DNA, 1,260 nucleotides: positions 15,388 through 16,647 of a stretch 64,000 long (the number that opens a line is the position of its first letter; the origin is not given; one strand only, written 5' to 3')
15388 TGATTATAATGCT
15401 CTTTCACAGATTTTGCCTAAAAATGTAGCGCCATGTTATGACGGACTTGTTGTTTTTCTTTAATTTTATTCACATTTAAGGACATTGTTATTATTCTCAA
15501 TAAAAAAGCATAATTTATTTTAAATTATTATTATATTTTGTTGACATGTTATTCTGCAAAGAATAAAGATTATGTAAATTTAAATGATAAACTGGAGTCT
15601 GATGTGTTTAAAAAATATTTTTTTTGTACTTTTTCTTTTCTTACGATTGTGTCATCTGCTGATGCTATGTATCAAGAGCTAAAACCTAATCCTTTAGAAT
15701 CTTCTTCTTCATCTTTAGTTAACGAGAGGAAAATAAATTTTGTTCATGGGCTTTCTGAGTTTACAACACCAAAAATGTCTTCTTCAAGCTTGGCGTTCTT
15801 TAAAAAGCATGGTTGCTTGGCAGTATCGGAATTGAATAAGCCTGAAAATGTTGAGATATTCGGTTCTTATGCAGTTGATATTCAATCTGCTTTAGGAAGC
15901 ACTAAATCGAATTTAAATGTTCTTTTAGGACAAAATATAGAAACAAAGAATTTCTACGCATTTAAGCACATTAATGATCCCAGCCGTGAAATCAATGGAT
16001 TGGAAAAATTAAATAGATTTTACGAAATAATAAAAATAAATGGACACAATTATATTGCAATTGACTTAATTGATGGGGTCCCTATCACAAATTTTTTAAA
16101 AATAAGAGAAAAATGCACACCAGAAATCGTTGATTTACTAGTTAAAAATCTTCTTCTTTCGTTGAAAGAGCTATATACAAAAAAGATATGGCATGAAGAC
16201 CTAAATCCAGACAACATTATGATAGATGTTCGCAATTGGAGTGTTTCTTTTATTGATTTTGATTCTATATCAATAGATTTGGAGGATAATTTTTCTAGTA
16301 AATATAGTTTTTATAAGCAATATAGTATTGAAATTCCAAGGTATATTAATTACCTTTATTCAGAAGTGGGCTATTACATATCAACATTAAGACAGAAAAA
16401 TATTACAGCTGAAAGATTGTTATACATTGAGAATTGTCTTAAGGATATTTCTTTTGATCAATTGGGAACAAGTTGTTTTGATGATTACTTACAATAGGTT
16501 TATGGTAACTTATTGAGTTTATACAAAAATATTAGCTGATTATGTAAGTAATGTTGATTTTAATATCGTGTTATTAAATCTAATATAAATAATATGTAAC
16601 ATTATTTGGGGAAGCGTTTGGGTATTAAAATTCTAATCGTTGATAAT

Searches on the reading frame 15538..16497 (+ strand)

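Call 24: search_protein_families(library=pfam, proteins=[window:15538-16497:+], max_evalue=0.01)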
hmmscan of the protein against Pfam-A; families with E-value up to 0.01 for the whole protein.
window:15538-16497:+ (319 aa): 4 families
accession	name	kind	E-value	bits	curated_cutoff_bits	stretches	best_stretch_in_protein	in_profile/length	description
PF00069.31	Pkinase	-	1.8e-09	37.8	31.7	1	156-243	58-144/263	Protein kinase domain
PF03109.22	ABC1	-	0.00018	21.2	22.9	1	168-255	140-224/244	ABC1 atypical kinase-like domain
PF19974.5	TCAD9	-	0.00029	20.5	40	1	206-247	288-327/429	Ternary complex associated domain 9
PF01636.29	APH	-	0.00057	20.1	23.2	1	214-245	167-198/239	Phosphotransferase enzyme family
